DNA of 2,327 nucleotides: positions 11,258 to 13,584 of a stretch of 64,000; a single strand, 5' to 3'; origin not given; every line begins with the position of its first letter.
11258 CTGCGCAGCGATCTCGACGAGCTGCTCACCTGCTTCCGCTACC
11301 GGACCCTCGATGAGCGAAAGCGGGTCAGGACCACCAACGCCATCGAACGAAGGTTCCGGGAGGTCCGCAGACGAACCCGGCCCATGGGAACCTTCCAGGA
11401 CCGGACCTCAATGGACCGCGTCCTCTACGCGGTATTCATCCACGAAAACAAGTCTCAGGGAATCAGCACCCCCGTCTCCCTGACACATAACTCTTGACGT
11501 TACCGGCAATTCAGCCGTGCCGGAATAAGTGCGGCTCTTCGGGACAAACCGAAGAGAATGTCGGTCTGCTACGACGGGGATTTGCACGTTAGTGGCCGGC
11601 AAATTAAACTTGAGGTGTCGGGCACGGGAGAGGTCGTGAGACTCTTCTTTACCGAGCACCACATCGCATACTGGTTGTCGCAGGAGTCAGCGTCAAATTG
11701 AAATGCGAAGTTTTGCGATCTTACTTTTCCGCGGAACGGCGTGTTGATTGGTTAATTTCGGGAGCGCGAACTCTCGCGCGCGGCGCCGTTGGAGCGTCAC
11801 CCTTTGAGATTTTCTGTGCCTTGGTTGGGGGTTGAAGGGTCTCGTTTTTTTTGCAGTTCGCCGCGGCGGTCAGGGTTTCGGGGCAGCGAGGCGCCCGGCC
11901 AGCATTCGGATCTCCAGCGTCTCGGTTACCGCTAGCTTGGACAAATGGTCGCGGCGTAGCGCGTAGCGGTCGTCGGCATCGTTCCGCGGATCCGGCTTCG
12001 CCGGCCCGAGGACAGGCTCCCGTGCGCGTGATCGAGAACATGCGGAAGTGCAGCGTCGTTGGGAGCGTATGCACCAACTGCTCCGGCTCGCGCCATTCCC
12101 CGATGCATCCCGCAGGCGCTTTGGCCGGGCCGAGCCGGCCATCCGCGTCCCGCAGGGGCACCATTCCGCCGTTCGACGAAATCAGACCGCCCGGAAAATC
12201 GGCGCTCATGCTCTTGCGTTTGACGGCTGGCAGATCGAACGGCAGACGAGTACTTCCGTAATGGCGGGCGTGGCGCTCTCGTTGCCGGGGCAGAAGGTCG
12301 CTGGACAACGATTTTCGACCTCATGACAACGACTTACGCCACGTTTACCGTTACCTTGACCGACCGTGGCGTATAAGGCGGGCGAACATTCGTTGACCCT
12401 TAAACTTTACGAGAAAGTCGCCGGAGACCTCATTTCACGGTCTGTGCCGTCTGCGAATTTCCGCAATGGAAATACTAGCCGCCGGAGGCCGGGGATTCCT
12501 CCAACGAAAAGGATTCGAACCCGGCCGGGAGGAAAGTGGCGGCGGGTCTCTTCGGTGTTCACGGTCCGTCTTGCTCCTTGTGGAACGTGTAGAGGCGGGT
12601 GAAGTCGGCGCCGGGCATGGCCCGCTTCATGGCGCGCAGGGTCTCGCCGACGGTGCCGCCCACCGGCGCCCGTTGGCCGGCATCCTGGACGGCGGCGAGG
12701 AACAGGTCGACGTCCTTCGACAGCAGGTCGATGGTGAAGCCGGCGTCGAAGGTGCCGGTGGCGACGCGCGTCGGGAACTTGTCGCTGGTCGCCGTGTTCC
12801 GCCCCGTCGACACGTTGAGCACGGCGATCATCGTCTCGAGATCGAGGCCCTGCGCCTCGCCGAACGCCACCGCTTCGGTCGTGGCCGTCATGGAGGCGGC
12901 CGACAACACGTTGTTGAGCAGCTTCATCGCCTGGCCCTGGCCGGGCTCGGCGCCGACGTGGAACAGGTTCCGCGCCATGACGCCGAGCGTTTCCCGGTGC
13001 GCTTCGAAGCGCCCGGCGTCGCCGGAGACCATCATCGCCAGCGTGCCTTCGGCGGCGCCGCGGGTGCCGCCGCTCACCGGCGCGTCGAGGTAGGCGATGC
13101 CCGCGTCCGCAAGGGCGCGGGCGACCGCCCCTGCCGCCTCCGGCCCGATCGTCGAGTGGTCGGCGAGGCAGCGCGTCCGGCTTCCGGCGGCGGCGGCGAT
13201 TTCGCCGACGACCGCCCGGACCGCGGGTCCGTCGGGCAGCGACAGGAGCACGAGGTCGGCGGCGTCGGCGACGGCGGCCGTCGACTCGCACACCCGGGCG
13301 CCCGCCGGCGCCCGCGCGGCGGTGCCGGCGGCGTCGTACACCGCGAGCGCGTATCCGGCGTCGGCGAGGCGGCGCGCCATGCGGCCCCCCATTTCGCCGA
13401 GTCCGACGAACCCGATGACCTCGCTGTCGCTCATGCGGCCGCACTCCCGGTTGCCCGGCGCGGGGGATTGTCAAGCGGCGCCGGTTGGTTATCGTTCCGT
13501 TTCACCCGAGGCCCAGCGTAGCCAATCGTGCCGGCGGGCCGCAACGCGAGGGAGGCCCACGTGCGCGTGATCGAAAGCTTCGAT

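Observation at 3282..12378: An unexplained ~175-bp direct repeat (about 80% identity) brackets the IS110 / GHKL-HNH / IS630 / IS256 island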

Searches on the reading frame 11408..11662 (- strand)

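Call 73: search_protein_families(library=pfam, proteins=[window:11408-11662:-], max_evalue=1)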
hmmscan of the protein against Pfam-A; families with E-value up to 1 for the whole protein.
window:11408-11662:- (84 aa): 1 family
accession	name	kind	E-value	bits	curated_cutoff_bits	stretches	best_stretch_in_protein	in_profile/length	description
PF18011.7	Catalase_C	-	0.11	12.5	24.6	1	4-50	9-53/150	C-terminal domain found in long catalases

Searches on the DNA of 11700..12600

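Call 12: search_rna_families(source=window, start=11700, end=12500, threshold=evalue, max_evalue=10)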
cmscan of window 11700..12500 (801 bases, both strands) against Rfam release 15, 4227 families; matches with E-value up to 10: 1.
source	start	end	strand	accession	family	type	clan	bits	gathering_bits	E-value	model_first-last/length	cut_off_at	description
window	12159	12252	-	RF03970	mir-2766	Gene; miRNA;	-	15.3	60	3.6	1-68/68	no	mir-2766 microRNA precursor family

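Call 65: search_rna_families(source=window, start=12370, end=12600, threshold=evalue, max_evalue=10, show_alignments=2)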
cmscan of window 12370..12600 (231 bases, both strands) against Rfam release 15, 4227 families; matches with E-value up to 10: 1.
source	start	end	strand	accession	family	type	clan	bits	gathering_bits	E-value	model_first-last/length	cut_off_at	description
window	12490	12523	-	RF01167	sn2429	Gene; snRNA; snoRNA; CD-box;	-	13.2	50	7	1-77/77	no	Small nucleolar RNA sn2429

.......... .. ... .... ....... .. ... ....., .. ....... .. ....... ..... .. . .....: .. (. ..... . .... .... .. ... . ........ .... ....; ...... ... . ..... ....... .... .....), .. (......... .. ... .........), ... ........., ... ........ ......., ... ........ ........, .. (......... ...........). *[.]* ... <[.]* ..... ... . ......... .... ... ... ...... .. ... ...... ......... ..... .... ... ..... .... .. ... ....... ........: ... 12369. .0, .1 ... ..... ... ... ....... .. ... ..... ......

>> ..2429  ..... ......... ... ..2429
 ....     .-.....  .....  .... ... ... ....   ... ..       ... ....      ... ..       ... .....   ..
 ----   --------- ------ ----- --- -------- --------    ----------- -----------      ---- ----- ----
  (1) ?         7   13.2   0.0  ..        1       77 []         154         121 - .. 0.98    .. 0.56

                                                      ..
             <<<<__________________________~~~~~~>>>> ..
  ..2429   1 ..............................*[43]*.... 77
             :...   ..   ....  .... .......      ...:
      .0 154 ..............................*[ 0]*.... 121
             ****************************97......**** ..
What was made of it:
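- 12383..12573 (.): 191 bp of unassigned island DNA between the left inverted repeat of copy B and the island junction. It contains a tRNA-T-loop-like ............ Rfam finds nothing credible (call 65).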

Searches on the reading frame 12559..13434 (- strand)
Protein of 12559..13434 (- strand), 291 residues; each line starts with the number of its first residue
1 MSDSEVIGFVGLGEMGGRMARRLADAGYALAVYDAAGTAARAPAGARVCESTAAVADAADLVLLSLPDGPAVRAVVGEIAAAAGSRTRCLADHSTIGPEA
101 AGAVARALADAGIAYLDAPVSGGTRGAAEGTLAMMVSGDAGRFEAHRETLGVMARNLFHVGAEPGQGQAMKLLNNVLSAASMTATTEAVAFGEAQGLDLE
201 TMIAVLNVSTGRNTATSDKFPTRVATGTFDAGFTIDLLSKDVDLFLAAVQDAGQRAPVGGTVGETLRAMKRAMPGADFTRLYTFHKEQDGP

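Call 35: find_encoding_contigs(protein=window:12559-13434:-, flank=10000, max_places=6)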
Protein window:12559-13434:- (291 aa): no gene with exactly this product is on record in the collection.

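Call 58: list_cluster_members(proteins=[P0001, window:12559-13434:-, window:1995-2513:-])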
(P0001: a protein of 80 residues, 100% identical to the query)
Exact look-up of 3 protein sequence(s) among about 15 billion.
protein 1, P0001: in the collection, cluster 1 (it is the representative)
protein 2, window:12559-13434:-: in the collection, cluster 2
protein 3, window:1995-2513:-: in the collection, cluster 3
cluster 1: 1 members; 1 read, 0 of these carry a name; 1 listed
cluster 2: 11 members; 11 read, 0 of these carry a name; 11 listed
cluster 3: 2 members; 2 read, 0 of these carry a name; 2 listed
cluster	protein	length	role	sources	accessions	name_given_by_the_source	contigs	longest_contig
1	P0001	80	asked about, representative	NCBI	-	-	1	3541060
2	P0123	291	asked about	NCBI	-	-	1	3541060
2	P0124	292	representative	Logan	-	-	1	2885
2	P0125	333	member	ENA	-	-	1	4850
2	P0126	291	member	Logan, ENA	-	-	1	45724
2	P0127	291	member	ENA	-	-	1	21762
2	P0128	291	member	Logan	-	-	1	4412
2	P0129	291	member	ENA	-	-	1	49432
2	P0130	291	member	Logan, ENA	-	-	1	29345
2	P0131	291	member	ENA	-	-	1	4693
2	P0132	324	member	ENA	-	-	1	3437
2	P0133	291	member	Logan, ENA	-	-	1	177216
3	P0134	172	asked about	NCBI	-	-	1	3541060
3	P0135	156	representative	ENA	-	-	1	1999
